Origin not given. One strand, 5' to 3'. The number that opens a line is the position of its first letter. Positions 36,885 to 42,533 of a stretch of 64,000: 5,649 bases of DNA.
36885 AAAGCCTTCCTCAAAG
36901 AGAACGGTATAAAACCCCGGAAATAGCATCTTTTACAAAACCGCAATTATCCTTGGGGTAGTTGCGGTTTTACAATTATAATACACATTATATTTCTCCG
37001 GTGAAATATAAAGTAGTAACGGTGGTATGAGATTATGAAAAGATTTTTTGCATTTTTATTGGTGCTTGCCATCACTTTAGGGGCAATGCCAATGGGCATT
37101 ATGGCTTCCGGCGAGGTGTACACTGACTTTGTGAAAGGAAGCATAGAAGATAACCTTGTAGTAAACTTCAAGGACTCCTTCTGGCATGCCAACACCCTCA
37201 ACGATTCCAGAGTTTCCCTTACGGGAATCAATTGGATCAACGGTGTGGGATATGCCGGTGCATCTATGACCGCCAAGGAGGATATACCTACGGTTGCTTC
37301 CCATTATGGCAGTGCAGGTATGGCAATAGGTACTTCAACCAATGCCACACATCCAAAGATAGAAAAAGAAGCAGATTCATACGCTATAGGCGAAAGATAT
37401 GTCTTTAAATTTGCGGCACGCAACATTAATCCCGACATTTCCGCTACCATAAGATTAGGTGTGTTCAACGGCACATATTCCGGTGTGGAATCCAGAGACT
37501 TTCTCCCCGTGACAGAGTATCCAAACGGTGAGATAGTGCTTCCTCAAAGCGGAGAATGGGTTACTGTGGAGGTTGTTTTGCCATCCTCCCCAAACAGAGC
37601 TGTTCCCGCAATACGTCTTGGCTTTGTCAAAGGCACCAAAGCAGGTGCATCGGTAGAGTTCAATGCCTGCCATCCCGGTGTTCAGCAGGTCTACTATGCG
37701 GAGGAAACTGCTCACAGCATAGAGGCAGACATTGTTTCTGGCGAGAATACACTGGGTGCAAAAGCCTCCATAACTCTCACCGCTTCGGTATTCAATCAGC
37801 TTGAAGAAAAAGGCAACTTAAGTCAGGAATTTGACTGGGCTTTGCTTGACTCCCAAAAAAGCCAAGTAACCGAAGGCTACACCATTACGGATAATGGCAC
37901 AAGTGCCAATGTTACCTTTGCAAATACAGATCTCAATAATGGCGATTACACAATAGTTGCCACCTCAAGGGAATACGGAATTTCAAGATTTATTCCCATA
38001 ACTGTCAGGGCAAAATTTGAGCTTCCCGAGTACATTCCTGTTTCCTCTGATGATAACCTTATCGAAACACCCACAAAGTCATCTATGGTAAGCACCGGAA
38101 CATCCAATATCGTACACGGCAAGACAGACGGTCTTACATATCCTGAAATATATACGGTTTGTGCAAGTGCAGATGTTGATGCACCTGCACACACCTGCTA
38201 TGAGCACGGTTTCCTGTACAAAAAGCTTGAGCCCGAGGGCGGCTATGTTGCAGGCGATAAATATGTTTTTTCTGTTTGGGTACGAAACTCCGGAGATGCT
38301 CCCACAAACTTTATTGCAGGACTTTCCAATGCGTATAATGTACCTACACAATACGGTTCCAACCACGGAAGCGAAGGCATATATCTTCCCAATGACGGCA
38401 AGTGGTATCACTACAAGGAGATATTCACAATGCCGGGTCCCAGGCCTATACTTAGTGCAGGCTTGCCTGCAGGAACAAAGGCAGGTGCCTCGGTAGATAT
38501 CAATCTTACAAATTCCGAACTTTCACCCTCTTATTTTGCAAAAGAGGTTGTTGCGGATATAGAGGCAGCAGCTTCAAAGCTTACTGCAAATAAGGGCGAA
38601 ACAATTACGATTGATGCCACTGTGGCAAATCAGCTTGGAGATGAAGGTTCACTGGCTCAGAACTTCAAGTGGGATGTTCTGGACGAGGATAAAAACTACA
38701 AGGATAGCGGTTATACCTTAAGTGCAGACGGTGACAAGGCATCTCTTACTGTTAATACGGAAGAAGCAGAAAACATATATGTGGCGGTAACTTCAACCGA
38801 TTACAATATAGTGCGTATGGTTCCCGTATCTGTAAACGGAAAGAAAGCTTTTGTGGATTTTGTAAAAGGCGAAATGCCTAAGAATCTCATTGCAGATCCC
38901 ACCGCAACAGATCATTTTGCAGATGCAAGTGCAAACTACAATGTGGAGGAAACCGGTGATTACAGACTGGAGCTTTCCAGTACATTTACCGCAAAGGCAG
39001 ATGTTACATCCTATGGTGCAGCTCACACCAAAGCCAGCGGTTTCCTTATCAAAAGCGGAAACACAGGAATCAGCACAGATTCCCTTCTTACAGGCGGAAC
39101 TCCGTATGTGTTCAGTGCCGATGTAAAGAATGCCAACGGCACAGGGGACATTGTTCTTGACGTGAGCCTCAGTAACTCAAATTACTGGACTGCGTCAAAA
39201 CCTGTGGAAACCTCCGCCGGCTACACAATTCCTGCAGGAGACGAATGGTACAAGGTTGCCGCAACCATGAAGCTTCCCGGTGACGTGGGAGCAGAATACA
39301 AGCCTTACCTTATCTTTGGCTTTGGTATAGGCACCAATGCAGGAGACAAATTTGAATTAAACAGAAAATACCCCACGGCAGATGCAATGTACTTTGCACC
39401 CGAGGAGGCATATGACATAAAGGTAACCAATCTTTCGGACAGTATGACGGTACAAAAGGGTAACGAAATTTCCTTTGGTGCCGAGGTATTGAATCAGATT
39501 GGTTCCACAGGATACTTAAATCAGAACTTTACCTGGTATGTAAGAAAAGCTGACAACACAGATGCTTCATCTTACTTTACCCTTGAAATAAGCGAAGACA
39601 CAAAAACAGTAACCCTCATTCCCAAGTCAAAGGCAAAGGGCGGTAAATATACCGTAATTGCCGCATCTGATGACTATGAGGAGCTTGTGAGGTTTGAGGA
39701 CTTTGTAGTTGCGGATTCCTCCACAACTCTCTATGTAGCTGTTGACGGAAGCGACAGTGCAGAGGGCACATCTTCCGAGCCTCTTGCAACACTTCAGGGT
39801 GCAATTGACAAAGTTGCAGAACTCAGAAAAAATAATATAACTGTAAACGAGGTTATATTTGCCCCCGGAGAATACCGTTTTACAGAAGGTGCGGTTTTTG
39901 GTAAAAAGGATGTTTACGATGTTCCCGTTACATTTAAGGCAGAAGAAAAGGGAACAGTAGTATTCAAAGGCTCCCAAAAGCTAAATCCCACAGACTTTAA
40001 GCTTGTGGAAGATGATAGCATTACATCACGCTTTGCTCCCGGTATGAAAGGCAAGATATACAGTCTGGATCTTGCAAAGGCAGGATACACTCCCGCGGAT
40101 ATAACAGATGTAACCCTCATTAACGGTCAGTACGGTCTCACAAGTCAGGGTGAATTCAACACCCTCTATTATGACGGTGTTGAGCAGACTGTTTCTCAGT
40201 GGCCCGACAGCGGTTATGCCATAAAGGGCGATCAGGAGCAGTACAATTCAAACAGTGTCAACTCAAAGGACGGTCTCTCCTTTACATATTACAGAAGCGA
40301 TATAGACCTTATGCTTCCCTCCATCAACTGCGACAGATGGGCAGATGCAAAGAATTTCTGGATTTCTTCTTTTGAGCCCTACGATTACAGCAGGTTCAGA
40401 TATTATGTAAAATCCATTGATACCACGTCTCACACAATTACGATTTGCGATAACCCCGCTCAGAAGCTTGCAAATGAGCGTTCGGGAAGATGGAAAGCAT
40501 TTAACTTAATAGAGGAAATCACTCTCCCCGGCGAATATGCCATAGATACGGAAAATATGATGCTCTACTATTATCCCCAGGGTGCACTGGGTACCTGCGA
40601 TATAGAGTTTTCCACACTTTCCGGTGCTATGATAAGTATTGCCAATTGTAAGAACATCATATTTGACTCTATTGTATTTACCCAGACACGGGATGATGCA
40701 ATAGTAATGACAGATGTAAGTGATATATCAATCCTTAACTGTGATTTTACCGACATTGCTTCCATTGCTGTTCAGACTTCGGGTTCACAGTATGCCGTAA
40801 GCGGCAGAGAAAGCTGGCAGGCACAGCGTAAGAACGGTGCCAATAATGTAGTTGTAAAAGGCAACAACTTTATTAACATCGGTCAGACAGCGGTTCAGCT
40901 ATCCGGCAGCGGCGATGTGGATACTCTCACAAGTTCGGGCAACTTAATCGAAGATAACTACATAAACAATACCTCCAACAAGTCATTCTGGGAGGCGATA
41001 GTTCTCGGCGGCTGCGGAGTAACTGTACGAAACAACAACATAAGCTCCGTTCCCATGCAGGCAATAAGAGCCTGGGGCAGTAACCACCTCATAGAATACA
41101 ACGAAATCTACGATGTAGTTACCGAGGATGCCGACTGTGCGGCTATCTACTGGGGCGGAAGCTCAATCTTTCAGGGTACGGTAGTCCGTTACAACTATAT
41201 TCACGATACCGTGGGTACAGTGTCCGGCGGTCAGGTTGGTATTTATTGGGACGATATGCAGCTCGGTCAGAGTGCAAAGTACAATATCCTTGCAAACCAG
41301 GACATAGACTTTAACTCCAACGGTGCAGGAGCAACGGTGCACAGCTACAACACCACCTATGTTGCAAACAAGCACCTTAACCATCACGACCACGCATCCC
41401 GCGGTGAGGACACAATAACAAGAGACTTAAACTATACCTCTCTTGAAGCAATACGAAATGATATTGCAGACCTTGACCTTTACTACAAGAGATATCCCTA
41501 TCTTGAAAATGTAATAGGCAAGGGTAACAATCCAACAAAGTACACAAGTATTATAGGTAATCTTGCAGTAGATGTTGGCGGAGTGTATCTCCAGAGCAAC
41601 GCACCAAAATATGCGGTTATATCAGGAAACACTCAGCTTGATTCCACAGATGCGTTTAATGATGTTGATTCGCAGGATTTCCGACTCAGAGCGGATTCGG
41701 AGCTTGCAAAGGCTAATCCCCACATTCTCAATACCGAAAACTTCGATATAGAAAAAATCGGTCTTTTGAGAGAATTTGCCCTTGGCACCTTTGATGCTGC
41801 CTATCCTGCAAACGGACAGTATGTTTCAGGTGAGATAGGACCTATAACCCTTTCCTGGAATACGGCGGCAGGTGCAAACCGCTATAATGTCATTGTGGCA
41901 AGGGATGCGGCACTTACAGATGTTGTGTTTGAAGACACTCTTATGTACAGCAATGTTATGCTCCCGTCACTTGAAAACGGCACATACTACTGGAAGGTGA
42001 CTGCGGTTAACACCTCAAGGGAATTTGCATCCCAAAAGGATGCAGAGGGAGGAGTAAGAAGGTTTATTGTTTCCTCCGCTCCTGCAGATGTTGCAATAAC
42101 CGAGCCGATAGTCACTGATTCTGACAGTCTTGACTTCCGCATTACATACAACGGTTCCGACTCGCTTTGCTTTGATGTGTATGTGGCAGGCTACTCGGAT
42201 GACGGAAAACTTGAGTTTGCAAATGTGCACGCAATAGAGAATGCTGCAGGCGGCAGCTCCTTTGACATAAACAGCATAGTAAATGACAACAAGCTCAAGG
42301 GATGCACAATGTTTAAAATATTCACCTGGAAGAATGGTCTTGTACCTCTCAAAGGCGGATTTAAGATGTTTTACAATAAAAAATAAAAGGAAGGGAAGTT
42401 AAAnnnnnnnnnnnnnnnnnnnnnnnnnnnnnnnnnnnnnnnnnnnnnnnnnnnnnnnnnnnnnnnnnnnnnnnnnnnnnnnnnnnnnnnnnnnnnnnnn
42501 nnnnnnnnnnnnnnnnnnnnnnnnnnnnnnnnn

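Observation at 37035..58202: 21-kb co-directional locus of six giant secreted modular proteins: apparently an S-layer-tethered glycan-processing system without cohesin/dockerin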

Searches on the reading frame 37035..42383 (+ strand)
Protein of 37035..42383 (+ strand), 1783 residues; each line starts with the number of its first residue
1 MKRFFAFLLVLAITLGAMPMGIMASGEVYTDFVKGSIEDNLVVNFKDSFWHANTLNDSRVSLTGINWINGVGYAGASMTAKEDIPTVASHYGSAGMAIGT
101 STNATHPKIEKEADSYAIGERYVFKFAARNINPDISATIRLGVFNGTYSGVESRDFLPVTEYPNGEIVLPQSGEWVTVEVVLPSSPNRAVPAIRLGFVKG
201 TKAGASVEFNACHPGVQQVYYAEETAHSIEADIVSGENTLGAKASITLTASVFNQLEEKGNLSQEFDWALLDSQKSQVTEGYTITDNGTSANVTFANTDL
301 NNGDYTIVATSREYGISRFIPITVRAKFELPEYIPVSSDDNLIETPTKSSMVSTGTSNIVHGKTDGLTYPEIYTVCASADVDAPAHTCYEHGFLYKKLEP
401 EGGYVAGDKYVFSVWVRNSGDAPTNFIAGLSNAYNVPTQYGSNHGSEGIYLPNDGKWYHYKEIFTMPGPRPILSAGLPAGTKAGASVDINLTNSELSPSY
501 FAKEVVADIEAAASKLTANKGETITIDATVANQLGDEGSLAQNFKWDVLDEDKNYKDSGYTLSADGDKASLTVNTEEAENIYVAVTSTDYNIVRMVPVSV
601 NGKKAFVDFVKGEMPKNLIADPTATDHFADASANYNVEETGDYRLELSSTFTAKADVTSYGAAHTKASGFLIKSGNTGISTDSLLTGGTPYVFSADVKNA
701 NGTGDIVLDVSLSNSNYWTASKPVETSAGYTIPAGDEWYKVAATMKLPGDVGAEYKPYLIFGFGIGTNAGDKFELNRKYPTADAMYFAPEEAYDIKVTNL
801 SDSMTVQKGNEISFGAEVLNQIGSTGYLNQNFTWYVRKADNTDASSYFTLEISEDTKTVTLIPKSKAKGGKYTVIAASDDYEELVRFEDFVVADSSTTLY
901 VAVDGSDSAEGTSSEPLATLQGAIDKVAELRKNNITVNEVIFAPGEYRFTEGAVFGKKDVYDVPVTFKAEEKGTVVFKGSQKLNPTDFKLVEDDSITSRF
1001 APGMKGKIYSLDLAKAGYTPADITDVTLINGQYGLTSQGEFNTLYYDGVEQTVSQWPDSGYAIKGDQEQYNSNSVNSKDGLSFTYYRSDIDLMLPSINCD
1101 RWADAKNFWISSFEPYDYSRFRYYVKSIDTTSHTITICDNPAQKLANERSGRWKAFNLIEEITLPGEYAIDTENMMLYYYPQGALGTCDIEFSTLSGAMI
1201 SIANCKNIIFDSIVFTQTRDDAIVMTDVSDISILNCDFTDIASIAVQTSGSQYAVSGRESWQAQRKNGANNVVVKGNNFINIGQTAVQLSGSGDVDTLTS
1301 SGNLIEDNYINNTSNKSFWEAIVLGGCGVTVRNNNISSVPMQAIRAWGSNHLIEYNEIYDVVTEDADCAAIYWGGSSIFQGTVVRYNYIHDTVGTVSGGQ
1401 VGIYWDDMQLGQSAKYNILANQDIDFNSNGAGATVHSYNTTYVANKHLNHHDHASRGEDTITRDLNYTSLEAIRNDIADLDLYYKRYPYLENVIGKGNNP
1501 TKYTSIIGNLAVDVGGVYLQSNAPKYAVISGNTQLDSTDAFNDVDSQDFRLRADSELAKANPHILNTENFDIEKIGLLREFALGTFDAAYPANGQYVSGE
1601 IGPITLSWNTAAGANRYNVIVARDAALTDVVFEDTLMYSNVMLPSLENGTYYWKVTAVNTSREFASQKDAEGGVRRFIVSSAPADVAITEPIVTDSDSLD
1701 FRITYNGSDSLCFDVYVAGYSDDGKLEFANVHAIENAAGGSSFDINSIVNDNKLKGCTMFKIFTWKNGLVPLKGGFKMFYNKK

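Call 3: search_protein_families(library=pfam, proteins=[window:37035-42383:+], max_evalue=0.01)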
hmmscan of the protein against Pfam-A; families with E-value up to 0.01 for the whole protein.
window:37035-42383:+ (1783 aa): 1 family
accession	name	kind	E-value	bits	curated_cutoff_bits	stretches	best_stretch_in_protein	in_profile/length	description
PF13229.12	Beta_helix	-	1.4e-05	25.2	25.9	2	1192-1311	41-143/158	Right handed beta helix region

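Call 12: search_protein_families(library=ncbifam, proteins=[window:37035-42383:+], max_evalue=0.1)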
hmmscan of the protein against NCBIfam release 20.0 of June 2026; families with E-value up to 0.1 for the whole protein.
window:37035-42383:+ (1783 aa): 0 families

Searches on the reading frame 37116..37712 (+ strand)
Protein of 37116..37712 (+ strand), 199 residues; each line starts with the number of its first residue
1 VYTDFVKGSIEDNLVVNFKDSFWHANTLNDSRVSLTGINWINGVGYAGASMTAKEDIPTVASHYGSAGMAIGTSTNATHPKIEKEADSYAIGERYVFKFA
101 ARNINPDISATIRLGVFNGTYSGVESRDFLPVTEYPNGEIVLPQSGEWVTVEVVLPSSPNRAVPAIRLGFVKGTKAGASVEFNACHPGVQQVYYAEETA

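Call 36: search_solved_structures(query=A3, max_evalue=10)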
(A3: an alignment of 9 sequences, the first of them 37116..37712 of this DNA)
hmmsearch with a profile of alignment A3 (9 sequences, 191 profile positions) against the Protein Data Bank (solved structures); distinct sequences matched with E-value up to 10: 5.
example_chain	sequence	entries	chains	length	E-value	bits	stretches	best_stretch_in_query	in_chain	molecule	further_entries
8wae_A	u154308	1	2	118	0.0034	20.7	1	26-116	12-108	Beta-agarase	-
8xmz_A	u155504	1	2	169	0.24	14.7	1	55-127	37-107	T9SS C-terminal target domain-containing protein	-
1x5l_A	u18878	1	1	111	0.75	13.1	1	76-118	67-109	Ephrin type-A receptor 8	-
1x5k_A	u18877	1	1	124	0.79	13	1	39-101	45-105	Neogenin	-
8q6t_I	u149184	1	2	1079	2.8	11.2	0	64-101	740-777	Titin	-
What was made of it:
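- Tried and rejected: The X modules gave one weak hit to a beta-agarase fragment, E 0.003 (call 36).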

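Call 40: search_protein_families(library=pfam, alignment_id=A3, max_evalue=10)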
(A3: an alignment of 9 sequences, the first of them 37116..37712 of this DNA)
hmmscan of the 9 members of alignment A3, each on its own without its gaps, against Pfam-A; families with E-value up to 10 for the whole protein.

A. member 1, window:37116-37712:+ (199 aa): 0 families

B. families by the number of members that match (of 9 scanned): 1 family
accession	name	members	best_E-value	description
PF02018.23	CBM_4_9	2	0.003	Carbohydrate binding domain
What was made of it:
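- On CBM4_9 (Pfam PF02018): Only 2 of 9 X modules match, best E 0.003 (call 40).
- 2 of the 9 X modules hit CBM_4_9 weakly on their own (call 40).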

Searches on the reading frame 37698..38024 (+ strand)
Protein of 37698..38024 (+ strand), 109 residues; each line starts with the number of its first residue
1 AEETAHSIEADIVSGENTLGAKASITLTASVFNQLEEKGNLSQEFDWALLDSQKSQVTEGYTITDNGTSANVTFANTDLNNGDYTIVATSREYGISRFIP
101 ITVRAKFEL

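Call 37: search_solved_structures(query=A4, max_evalue=10)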
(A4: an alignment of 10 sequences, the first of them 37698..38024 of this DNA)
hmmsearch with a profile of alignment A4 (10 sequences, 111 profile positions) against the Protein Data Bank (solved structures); distinct sequences matched with E-value up to 10: 15.
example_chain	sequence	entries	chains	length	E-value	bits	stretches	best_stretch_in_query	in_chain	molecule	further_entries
9jlf_E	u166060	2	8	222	0.027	17.8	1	52-103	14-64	Tail tube protein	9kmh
6fwx_A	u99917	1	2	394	0.036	17.4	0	48-97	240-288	Titin,Titin,Titin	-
9l0f_G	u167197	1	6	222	0.056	16.8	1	57-103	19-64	Putative major tail protein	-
9ck4_W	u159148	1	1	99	0.09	16.1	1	54-92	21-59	L9 epitope Scaffold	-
7lyw_B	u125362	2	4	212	0.32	14.4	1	60-107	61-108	2-25 Fab Light Chain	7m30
4xnm_L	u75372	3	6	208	0.32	14.4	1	60-107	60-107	H5.3 FAB Light Chain | H5.3 Light chain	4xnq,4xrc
7rew_L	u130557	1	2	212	0.35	14.3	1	60-107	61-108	anti-cyno interleukin 13 Fab light chain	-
8si1_L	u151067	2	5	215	0.39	14.1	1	50-93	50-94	16A8 Light Chain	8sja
4gsd_L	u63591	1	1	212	0.41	14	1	60-105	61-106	H5.3 Fab Light Chain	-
9fqr_Dz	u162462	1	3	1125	0.5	13.8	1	5-109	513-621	Coiled-coil domain containing 40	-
3lcy_A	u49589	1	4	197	0.8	13.1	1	43-91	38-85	Titin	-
6v3p_C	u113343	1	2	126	0.92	12.9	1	6-107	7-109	IgA FC receptor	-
1qz1_A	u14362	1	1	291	1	12.8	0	60-92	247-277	Neural cell adhesion molecule 1, 140 kDa isoform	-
8vk1_E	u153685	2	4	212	1.2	12.5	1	58-107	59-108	IgE 4C8 light chain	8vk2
7llk_H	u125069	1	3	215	1.2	12.5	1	58-95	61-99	179NC75 Fab Light chain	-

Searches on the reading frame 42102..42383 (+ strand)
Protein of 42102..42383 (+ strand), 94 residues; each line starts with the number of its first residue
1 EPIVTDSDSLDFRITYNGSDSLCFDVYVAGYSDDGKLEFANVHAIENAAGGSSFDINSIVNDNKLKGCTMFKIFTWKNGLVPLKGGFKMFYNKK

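Call 45: search_protein_families(library=pfam, proteins=[window:42102-42383:+], max_evalue=5)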
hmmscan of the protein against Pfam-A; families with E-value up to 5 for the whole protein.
window:42102-42383:+ (94 aa): 2 families
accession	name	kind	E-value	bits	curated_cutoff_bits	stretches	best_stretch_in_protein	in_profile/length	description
PF23045.1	DUF7037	-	0.048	14.1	27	1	70-81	13-24/43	Domain of unknown function (DUF7037)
PF22479.2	Pam3_gp18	-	0.15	13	24.2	1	3-30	17-45/101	Cyanophage baseplate Pam3 plug gp18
